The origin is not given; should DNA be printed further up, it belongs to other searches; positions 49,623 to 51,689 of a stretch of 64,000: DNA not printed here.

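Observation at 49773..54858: Three tandem, translationally coupled membrane GGDEF paralogues inserted between tsaD and groES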

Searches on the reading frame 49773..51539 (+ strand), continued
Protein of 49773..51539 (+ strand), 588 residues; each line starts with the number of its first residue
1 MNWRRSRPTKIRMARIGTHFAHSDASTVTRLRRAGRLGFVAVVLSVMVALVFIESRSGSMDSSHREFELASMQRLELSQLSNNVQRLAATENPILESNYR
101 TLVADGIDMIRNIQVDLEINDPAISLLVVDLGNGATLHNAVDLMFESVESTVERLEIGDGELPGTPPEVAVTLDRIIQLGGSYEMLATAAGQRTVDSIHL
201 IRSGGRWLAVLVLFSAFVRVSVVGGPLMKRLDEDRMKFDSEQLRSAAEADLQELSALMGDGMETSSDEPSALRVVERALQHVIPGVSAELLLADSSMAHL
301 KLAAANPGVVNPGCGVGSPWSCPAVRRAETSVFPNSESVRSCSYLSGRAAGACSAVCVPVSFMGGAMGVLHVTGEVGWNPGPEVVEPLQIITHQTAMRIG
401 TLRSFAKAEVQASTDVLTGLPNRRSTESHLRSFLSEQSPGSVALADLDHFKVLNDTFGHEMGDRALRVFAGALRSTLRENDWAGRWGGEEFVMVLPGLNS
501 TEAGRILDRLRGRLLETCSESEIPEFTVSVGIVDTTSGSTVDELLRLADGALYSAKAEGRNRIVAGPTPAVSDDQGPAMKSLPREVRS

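Call 14: find_encoding_contigs(protein=P0016, flank=8000, max_places=3)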
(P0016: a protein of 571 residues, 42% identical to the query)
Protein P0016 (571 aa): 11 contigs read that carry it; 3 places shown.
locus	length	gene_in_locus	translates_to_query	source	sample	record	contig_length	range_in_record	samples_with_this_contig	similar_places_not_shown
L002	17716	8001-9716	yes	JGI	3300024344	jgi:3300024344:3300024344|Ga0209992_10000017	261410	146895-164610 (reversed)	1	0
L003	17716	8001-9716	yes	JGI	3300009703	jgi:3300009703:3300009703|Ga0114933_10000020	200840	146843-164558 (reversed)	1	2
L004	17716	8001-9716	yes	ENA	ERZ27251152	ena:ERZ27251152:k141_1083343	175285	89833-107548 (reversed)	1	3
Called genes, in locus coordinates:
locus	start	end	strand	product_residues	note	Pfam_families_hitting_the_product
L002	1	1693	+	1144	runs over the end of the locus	PF13522:GATase_6 (weak), PF01380:SIS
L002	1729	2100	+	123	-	PF01648:ACPS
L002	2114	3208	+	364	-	PF01168:Ala_racemase_N, PF00842:Ala_racemase_C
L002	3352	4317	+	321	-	PF12038:QTMAN_N, PF00534:Glycos_transf_1, PF13692:Glyco_trans_1_4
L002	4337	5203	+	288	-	PF03576:Peptidase_S58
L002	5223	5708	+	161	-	PF02367:TsaE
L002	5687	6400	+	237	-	PF00814:TsaD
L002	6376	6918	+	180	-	PF00583:Acetyltransf_1, PF13673:Acetyltransf_10, PF13508:Acetyltransf_7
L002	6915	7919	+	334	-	PF00814:TsaD, PF02543:Carbam_trans_N (weak), PF22521:HypF_C_2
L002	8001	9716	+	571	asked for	PF00990:GGDEF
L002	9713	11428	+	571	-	PF13185:GAF_2 (weak), PF00990:GGDEF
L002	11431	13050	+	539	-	PF00990:GGDEF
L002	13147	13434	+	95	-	PF00166:Cpn10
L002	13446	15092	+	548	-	PF00118:Cpn60_TCP1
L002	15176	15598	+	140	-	-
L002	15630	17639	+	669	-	-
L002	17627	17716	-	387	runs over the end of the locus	PF07690:MFS_1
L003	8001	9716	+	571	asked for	PF00990:GGDEF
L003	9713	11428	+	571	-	PF13185:GAF_2 (weak), PF00990:GGDEF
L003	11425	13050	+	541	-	PF00990:GGDEF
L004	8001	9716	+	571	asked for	PF00990:GGDEF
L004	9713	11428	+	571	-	PF13185:GAF_2 (weak), PF00990:GGDEF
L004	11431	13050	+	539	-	PF00990:GGDEF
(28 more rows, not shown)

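Call 15: search_solved_structures(query=window:49773-51539:+, max_evalue=0.01, show_alignments=2)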
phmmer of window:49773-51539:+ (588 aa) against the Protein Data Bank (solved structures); distinct sequences matched with E-value up to 0.01: 54.
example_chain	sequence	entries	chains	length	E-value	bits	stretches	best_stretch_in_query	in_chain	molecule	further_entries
7e6g_A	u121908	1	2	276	9.8e-30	106.7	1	412-575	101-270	Putative GGDEF domain protein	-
3i5c_A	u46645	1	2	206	1.3e-27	99.7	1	407-565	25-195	Fusion of General control protein GCN4 and WSPR response regulator protein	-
6zxm_A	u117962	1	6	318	2.5e-27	98.7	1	395-564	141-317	Putative GGDEF/response regulator receiver domain protein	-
3i5b_A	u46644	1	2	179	2.5e-27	98.7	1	413-565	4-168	WspR response regulator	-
9t28_A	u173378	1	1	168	6e-27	97.5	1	413-563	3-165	diguanylate cyclase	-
3bre_A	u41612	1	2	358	9.3e-27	96.8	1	413-569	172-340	Probable two-component response regulator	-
5llw_B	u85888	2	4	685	1e-26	96.7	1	409-564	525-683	Diguanylate cyclase (GGDEF) domain-containing protein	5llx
1w25_A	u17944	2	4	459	1.6e-26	96.1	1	412-565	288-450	STALKED-CELL DIFFERENTIATION CONTROLLING PROTEIN | RESPONSE REGULATOR PLED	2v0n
2wb4_A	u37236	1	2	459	1.6e-26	96.1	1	412-565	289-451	DIGUANYLATE CYCLASE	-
9g86_A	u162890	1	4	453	1.8e-26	95.9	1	412-565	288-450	Response regulator PleD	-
9g85_A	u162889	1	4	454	1.8e-26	95.9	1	412-565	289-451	Response regulator PleD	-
4wxo_A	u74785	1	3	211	2.7e-26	95.3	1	393-564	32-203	Uncharacterized protein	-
6et7_A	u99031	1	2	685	3e-26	95.2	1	409-564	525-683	Diguanylate cyclase (GGDEF) domain-containing protein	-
5euh_A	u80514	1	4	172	5e-26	94.4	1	412-566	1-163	Putative GGDEF domain membrane protein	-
4wxw_A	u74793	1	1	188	1.5e-25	92.8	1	411-564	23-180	Uncharacterized protein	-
4zmu_A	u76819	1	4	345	7.5e-22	80.6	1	434-565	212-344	diguanylate cyclase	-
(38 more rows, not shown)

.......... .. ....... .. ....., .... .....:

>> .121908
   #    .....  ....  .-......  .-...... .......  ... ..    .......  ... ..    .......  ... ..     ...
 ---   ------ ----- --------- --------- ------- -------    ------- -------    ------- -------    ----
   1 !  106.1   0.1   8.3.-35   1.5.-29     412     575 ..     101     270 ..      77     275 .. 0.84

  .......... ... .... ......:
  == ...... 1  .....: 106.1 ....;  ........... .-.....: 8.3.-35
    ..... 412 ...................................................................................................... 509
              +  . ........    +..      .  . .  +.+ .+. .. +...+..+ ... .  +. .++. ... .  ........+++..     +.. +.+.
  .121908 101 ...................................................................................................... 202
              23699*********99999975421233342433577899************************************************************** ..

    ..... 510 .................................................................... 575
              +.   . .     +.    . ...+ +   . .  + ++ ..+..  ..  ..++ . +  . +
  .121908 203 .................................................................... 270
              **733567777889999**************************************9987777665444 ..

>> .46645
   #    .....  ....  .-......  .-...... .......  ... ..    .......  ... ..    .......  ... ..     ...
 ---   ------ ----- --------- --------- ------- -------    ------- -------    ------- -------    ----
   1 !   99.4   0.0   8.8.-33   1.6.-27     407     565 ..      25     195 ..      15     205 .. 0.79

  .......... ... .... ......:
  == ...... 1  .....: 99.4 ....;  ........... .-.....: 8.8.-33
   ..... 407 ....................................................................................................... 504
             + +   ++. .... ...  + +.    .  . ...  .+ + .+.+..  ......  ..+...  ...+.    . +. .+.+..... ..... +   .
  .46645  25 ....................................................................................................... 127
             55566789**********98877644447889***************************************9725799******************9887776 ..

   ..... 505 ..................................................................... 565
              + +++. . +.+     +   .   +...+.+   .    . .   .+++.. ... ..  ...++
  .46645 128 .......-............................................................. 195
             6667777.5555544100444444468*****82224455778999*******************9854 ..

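Call 16: find_encoding_contigs(protein=P0021, flank=8000, max_places=2)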
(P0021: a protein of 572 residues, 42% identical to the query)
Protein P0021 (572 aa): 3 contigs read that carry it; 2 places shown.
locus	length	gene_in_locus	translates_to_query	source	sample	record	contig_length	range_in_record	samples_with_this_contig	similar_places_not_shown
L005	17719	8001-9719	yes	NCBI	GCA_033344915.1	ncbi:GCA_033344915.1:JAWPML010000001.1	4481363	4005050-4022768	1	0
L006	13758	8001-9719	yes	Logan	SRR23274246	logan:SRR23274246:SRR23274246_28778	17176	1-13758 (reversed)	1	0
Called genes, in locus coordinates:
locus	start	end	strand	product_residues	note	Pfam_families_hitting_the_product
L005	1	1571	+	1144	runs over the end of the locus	PF13522:GATase_6, PF01380:SIS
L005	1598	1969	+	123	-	PF01648:ACPS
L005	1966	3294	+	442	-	PF03853:YjeF_N, PF01256:Carb_kinase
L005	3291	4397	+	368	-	PF12038:QTMAN_N, PF20706:GT4-conflict (weak), PF00534:Glycos_transf_1, PF13692:Glyco_trans_1_4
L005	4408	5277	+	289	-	PF03576:Peptidase_S58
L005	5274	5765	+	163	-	PF02367:TsaE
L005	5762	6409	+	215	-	PF00814:TsaD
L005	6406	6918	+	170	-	PF13527:Acetyltransf_9 (weak), PF00583:Acetyltransf_1, PF13673:Acetyltransf_10, PF13508:Acetyltransf_7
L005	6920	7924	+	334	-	PF02543:Carbam_trans_N (faint), PF00814:TsaD, PF22521:HypF_C_2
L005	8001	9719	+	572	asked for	PF00990:GGDEF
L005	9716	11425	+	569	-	PF00990:GGDEF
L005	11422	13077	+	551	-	PF00990:GGDEF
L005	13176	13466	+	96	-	PF00166:Cpn10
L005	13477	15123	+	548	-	PF00118:Cpn60_TCP1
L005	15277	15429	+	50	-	-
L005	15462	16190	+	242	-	PF00293:NUDIX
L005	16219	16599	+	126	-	-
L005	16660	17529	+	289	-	PF00478:IMPDH, PF01070:FMN_dh (faint)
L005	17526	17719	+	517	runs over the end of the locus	PF00117:GATase, PF07722:Peptidase_C26, PF02540:NAD_synthase (faint), PF03054:tRNA_Me_trans (faint), PF00958:GMP_synt_C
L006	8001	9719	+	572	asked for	PF00990:GGDEF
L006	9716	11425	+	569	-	PF00990:GGDEF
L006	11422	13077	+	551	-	PF00990:GGDEF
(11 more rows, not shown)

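Call 17: find_encoding_contigs(protein=P0010, flank=8000, max_places=2)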
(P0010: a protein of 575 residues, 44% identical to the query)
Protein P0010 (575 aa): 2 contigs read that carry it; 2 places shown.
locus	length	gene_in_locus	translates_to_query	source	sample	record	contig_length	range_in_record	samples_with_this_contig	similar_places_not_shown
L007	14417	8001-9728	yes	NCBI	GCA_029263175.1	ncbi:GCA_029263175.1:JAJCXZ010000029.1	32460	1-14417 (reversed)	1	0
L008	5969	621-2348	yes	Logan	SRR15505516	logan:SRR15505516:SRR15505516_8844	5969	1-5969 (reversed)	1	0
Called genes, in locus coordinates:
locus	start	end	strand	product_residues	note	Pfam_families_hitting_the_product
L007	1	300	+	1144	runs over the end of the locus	PF13522:GATase_6, PF01380:SIS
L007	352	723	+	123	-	PF01648:ACPS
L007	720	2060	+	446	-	PF03853:YjeF_N, PF01256:Carb_kinase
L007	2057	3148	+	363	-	PF01168:Ala_racemase_N, PF00842:Ala_racemase_C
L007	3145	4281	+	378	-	PF12038:QTMAN_N, PF20706:GT4-conflict (weak), PF00534:Glycos_transf_1, PF13692:Glyco_trans_1_4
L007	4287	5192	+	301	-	PF03576:Peptidase_S58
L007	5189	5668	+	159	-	PF02367:TsaE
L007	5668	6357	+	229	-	PF00814:TsaD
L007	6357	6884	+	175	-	PF13302:Acetyltransf_3 (weak), PF13527:Acetyltransf_9 (weak), PF00583:Acetyltransf_1, PF13673:Acetyltransf_10, PF13508:Acetyltransf_7, PF08445:FR47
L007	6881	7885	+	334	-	PF02543:Carbam_trans_N (faint), PF00814:TsaD, PF22521:HypF_C_2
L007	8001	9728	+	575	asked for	PF22335:Cas10-Cmr2_palm2 (faint), PF00990:GGDEF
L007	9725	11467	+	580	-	PF00990:GGDEF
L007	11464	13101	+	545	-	PF00990:GGDEF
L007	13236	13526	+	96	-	PF00166:Cpn10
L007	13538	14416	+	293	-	?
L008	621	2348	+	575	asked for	PF22335:Cas10-Cmr2_palm2 (faint), PF00990:GGDEF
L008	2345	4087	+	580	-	PF00990:GGDEF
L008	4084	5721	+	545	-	PF00990:GGDEF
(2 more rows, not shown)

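Call 30: predict_structure(alignment_id=A1)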
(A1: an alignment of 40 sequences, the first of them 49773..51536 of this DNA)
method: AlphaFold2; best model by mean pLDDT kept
length: 588 residues; sequences in the alignment: 40
mean_pLDDT: 88.7   pTM: 0.55
mean pLDDT of the five models: 88.7, 88.2, 87.2, 87.1, 86.4
residues with pLDDT >= 90: 405; 70-90: 128; 50-70: 20; < 50: 35
segments of 3 or more residues with pLDDT < 50: 1-4, 13-23, 159-161, 574-588
pLDDT, mean of each block of 10 residues (from residue 1): 51 46 61 82 87 85 91 95 92 90 95 93 88 87 93 76 71 92 93 89 88 87 85 92 92 96 96 98 96 92 96 92 96 94 91 96 96 96 96 97 91 91 95 95 97 96 96 95 96 98 97 94 94 96 97 95 84 48 42
secondary structure, 60 per line:
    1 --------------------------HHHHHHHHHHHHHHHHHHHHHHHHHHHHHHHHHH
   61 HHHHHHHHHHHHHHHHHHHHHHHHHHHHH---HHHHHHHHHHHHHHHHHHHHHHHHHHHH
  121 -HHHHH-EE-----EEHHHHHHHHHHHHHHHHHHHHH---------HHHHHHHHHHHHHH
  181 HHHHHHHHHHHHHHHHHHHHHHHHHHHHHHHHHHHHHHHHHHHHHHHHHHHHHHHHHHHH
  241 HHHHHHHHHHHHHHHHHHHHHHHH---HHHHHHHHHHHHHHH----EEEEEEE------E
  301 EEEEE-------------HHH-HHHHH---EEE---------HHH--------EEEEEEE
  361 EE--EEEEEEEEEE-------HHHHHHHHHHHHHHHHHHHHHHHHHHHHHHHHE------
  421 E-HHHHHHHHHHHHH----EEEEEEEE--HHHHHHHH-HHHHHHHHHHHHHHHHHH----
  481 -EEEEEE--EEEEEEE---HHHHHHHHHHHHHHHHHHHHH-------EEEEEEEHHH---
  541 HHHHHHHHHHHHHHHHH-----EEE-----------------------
elements in order: H27-89 H93-120 H122-126 H137-157 H167-264 H268-282 E287-293 E300-305 H323-327 E331-333 E354-362 E365-374 H382-413 H423-435 E440-447 H450-457 H459-476 E482-487 E490-496 H500-520 E528-534 H541-557 E563-565
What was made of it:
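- On GAF domain (PF13185 GAF_2 / PF01590): AF2 elements 268-413 have pLDDT above 90 (call 30).
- Closest known: Periplasmic four-helix-bundle sensors. Different: A short beta-hairpin is inserted between helices 2 and 3 (call 30).
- Checked: The AF2 model of A (pLDDT 88.7) shows TM1 + helical bundle + TM2 + long helix + GAF fold + GGDEF (call 30).
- AF2 model of A: pLDDT 88.7, with helices 27-89, 93-120, 137-157 and 167-264, then an alpha/beta GAF and a GGDEF (call 30).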

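Call 33: fold_search(model_id=the predicted structure, library=pdb)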
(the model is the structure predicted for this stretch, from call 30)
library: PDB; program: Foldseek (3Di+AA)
matches with E <= 10: 905; with E <= 0.001: 119
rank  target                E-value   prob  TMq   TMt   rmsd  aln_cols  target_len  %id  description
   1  5llw_B                8.7e-15  1.00  0.27  0.24  18.9       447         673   18  Bacteriophytochrome activated diguanylyl cyclase from Idiomarina species A28L (released 2017-03-15)
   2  5llw_A                1.2e-14  1.00  0.26  0.23  15.1       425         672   20  Bacteriophytochrome activated diguanylyl cyclase from Idiomarina species A28L (released 2017-03-15)
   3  5llx_A                5.1e-14  1.00  0.26  0.23  22.3       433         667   18  Bacteriophytochrome activated diguanylyl cyclase from Idiomarina species A28L with GTP bound (released 2017-03-15)
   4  4zmu_A                1.6e-13  1.00  0.26  0.42  15.1       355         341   24  Dcsbis, a diguanylate cyclase from Pseudomonas aeruginosa (released 2016-05-04)
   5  5llx_B                1.8e-13  1.00  0.26  0.24  20.1       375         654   20  Bacteriophytochrome activated diguanylyl cyclase from Idiomarina species A28L with GTP bound (released 2017-03-15)
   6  6et7_B                2.2e-13  1.00  0.25  0.23  31.9       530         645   14  Activated heterodimer of the bacteriophytochrome regulated diguanylyl cyclase variant - S505V A526V - from Idiomarina  (released 2018-06-13)
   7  6et7_A                3.0e-13  1.00  0.27  0.25  17.1       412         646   21  Activated heterodimer of the bacteriophytochrome regulated diguanylyl cyclase variant - S505V A526V - from Idiomarina  (released 2018-06-13)
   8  4zmu_B                3.4e-13  1.00  0.26  0.43  15.4       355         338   25  Dcsbis, a diguanylate cyclase from Pseudomonas aeruginosa (released 2016-05-04)
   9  9g86_A                9.3e-13  1.00  0.26  0.34   4.6       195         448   35  Structure of Response regulator PleD in complex with c-diGMP and pppGpp (released 2025-08-06)
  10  9cmf_A                1.7e-12  1.00  0.24  0.18  19.3       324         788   18  Substrate bound DosP (released 2024-11-20)
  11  5xgb                  1.7e-12  1.00  0.25  0.27  13.2       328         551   26  Crystal structure of the PAS-GGDEF-EAL domain of PA0861 from Pseudomonas aeruginosa (released 2017-12-20)
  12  5xge                  2.0e-12  1.00  0.25  0.27  13.0       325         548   26  Crystal structure of the PAS-GGDEF-EAL domain of PA0861 from Pseudomonas aeruginosa in complex with cyclic di-GMP (released 2017-12-20)
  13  9g85_C                2.2e-12  1.00  0.26  0.34   4.9       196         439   35  Structure of Response regulator PleD in complex with c-diGMP and ppGpp (released 2025-08-06)
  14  9g86_B                2.5e-12  1.00  0.26  0.34   4.9       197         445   35  Structure of Response regulator PleD in complex with c-diGMP and pppGpp (released 2025-08-06)
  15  5xgd                  3.1e-12  1.00  0.25  0.27  13.2       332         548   26  Crystal structure of the PAS-GGDEF-EAL domain of PA0861 from Pseudomonas aeruginosa in complex with GTP (released 2017-12-20)
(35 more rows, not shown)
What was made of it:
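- On GAF domain (PF13185 GAF_2 / PF01590): Foldseek aligns GAF+GGDEF to 4zmu and 5llw (call 33).
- Closest known: GAF-GGDEF and phytochrome-GGDEF diguanylate cyclases. Same: These are the best Foldseek matches (E 1e-13 to 9e-15, call 33).
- Foldseek, full model: the best matches are the phytochrome-activated cyclase 5llw (E 9e-15) and the GAF-GGDEF protein Dcsbis 4zmu (call 33).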

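Call 74: search_protein_families(library=padloc, proteins=[window:49773-51539:+], max_evalue=0.01)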
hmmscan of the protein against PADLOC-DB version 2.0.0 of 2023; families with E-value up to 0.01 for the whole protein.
window:49773-51539:+ (588 aa): 0 families
